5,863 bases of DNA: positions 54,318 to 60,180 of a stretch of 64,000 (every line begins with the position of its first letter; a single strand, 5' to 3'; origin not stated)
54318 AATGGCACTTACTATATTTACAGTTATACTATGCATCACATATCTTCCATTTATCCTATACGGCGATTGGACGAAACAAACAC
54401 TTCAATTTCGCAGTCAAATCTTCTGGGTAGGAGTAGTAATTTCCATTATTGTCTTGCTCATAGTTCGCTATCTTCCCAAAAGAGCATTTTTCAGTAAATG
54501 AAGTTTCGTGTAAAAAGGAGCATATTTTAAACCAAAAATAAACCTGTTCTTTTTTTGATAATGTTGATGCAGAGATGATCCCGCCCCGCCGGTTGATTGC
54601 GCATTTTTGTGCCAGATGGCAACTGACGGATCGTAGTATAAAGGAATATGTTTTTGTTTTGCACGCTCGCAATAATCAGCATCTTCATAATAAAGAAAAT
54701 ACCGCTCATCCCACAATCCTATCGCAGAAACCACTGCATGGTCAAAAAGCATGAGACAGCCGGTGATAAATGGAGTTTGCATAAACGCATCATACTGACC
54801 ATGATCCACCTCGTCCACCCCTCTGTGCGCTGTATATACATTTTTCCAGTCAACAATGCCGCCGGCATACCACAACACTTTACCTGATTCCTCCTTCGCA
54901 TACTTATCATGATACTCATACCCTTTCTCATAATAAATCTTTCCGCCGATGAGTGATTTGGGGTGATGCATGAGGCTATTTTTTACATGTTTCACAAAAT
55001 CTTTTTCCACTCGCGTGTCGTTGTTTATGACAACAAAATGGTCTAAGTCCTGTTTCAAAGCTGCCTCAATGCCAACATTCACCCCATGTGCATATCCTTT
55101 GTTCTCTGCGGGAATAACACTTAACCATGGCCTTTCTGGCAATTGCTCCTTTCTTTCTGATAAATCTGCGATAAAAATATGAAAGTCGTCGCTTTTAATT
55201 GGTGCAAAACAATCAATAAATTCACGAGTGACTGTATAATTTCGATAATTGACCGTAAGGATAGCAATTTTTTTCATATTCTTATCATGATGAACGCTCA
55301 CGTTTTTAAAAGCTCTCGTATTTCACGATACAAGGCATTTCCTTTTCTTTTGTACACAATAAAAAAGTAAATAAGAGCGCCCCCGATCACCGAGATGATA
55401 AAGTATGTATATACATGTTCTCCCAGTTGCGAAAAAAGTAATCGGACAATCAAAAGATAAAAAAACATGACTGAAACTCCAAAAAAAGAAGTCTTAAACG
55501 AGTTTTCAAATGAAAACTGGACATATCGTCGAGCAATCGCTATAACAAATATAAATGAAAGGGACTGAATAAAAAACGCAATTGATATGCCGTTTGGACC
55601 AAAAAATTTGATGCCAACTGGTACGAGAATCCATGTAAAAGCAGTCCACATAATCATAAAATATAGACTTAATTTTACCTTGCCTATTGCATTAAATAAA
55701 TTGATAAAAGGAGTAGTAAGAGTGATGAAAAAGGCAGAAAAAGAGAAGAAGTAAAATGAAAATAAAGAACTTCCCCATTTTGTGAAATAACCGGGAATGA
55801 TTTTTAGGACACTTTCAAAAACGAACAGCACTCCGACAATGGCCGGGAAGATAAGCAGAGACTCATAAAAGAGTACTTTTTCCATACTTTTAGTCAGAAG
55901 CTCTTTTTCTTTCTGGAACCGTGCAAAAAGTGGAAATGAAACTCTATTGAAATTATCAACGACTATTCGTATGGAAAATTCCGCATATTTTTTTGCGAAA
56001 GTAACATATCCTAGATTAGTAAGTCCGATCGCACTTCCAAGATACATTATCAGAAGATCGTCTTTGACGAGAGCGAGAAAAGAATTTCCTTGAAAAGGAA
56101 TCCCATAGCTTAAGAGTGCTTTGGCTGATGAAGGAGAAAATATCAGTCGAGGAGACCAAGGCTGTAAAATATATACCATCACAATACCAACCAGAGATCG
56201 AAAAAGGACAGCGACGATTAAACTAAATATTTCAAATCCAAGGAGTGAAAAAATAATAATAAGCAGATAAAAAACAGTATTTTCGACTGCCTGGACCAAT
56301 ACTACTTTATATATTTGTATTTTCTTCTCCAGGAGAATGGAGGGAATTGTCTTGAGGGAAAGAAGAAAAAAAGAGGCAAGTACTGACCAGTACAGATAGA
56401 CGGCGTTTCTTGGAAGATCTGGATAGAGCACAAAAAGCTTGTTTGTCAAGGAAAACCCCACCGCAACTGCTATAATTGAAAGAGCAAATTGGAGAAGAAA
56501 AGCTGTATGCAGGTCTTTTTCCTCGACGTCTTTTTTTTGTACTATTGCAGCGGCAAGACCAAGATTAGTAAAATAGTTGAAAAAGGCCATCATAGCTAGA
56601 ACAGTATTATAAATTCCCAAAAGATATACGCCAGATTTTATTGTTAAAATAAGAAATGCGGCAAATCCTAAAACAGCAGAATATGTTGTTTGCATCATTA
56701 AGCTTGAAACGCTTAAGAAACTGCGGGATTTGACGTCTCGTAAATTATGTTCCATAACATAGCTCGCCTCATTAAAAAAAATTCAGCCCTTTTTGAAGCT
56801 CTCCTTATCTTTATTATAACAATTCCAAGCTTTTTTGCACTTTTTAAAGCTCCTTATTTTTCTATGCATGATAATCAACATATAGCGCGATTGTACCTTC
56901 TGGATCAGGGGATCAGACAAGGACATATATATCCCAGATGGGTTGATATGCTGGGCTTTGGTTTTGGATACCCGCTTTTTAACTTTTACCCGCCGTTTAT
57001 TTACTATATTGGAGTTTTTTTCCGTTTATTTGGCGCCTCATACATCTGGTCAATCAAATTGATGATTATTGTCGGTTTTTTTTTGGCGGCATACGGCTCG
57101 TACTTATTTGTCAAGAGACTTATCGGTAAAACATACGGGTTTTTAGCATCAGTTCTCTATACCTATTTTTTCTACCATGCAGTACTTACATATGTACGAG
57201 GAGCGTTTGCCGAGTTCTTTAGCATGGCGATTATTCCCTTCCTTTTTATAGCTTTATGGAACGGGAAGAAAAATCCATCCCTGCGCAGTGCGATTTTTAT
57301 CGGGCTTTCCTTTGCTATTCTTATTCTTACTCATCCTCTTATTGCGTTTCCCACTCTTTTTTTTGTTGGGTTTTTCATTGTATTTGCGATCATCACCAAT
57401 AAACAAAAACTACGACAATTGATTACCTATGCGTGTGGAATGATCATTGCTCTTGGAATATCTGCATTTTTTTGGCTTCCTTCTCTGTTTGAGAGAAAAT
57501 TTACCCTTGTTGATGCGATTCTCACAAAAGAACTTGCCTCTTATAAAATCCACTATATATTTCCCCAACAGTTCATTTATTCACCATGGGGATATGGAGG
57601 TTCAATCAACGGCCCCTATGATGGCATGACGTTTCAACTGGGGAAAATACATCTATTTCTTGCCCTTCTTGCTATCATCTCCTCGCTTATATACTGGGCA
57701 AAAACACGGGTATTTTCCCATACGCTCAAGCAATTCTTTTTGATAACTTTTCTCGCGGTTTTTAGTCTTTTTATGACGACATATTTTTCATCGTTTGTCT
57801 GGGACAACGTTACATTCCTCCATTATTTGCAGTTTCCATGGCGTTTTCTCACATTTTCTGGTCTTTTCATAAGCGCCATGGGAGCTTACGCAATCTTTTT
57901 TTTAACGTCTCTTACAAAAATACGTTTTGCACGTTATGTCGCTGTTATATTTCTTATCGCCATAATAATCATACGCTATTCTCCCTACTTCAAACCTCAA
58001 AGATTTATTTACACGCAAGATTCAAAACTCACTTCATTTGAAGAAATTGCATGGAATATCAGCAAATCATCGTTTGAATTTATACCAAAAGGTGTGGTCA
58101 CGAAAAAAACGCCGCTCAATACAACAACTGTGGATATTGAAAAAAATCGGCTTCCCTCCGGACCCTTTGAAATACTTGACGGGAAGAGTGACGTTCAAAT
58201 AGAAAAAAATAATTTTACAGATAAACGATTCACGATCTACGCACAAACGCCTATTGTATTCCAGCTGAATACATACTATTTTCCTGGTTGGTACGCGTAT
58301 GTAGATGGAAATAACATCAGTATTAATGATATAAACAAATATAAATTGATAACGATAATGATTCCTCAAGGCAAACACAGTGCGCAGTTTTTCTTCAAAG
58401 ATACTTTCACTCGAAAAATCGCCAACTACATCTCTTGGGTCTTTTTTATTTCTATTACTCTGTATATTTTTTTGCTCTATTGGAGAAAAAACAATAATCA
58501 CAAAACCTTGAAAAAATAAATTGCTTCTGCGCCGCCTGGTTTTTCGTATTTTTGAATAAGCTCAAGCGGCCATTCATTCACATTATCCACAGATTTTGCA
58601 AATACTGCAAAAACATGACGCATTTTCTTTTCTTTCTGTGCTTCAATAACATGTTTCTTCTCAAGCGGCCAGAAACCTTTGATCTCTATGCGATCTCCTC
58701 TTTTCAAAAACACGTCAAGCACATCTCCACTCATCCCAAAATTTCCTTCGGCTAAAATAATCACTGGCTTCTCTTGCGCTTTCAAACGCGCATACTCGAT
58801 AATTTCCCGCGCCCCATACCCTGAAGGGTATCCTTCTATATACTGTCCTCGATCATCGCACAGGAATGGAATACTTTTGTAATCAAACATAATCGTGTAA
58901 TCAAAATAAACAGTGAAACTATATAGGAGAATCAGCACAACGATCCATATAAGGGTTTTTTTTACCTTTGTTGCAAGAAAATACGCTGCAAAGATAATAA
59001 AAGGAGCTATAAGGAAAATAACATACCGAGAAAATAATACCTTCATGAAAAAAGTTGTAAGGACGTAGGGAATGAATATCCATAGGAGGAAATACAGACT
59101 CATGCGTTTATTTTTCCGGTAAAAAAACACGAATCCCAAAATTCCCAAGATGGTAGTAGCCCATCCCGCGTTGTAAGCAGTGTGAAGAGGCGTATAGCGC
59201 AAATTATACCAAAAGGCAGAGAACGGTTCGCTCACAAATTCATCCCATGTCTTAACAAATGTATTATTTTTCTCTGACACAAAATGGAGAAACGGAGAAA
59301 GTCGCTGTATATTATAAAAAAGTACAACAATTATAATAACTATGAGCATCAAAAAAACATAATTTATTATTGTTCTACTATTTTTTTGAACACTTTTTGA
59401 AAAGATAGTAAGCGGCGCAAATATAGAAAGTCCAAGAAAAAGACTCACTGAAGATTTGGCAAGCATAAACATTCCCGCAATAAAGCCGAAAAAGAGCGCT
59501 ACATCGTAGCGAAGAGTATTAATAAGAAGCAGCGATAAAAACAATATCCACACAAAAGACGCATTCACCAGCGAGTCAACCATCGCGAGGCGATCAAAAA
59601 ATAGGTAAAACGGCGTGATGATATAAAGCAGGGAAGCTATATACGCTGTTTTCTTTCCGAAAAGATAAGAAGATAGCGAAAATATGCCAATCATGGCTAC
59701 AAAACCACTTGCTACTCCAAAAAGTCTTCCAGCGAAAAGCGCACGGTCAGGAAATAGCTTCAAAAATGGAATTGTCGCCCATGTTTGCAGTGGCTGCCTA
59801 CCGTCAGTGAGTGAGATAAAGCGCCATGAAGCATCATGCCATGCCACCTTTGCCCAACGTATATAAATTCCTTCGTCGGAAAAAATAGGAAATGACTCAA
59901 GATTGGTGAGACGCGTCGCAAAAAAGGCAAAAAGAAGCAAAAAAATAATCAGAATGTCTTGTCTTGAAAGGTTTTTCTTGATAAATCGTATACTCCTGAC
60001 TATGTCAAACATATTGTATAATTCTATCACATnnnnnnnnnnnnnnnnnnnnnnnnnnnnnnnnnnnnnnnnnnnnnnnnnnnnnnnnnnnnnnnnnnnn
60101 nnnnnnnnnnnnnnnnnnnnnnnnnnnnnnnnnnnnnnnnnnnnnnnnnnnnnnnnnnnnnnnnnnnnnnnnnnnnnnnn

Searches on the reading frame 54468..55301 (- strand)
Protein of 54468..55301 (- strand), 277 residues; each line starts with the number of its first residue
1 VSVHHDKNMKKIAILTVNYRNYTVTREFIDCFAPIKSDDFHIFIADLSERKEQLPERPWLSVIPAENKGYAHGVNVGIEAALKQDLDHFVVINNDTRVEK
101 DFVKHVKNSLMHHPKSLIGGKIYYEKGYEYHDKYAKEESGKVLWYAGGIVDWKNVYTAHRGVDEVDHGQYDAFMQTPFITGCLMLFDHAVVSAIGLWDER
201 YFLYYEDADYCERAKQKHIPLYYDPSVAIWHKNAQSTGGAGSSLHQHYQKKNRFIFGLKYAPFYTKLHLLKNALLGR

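Call 12: search_protein_families(library=pfam, proteins=[window:54468-55301:-], max_evalue=0.001)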
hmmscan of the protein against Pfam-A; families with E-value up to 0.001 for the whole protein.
window:54468-55301:- (277 aa): 3 families
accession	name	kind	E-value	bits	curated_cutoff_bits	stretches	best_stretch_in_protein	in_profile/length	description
PF13641.12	Glyco_tranf_2_3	-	1.7e-06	28.7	27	1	62-236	62-216/230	Glycosyltransferase like family 2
PF00535.33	Glycos_transf_2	-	0.0002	21.8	23.3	1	61-148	56-132/168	Glycosyl transferase family 2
PF13632.12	Glyco_trans_2_3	-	0.00025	21.3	27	0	90-258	3-143/198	Glycosyl transferase family group 2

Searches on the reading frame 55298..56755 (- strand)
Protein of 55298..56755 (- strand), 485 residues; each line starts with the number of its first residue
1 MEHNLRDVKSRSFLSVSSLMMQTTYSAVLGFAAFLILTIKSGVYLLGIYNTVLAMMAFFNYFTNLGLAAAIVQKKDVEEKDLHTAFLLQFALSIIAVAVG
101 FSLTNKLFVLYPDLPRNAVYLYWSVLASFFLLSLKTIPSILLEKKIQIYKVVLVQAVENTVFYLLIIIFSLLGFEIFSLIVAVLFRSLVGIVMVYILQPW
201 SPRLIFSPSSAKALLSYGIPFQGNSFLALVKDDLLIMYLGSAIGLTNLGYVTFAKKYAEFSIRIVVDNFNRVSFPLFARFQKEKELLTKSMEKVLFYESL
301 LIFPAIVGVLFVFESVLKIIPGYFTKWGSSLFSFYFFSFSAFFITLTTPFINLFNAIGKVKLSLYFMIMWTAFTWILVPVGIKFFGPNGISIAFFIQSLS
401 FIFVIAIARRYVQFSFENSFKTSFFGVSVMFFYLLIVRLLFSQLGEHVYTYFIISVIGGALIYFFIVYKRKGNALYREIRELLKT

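Call 12: search_protein_families(library=pfam, proteins=[window:55298-56755:-], max_evalue=0.001)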
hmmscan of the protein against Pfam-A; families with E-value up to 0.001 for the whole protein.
window:55298-56755:- (485 aa): 2 families
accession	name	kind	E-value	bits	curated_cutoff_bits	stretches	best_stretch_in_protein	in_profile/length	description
PF13440.11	Polysacc_synt_3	-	1.4e-37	130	23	1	47-322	12-285/293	Polysaccharide biosynthesis protein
PF01943.22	Polysacc_synt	-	1.1e-14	55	28.2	1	16-281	5-274/274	Polysaccharide biosynthesis protein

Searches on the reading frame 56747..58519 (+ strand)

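Call 12: search_protein_families(library=pfam, proteins=[window:56747-58519:+], max_evalue=0.001)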
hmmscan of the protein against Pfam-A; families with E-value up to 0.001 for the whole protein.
window:56747-58519:+ (590 aa): 1 family
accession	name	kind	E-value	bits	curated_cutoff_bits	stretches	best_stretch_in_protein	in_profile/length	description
PF10131.15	PTPS_related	-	3.2e-13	49.5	26.4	1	78-436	1-325/621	6-pyruvoyl-tetrahydropterin synthase related domain; membrane protein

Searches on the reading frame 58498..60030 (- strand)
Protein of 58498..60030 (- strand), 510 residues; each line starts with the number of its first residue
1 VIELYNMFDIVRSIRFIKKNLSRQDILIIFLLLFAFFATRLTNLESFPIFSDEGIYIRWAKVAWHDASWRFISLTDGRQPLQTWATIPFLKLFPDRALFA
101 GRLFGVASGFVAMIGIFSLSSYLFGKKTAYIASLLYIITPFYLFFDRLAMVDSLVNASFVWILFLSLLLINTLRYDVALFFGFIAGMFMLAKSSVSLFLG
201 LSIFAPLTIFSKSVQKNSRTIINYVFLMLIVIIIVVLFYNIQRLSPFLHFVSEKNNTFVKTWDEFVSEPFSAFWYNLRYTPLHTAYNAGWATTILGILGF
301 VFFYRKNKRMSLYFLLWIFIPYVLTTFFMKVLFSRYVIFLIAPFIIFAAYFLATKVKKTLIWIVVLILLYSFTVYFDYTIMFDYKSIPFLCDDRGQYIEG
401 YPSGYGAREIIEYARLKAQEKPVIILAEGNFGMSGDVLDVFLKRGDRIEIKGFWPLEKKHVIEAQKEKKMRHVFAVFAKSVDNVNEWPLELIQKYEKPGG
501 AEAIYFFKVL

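Call 12: search_protein_families(library=pfam, proteins=[window:58498-60030:-], max_evalue=0.001)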
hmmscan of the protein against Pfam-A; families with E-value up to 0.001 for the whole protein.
window:58498-60030:- (510 aa): 1 family
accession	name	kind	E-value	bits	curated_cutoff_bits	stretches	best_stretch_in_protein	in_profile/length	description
PF13231.12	PMT_2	-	9.6e-09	36.1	26.1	1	80-236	4-155/160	Dolichyl-phosphate-mannose-protein mannosyltransferase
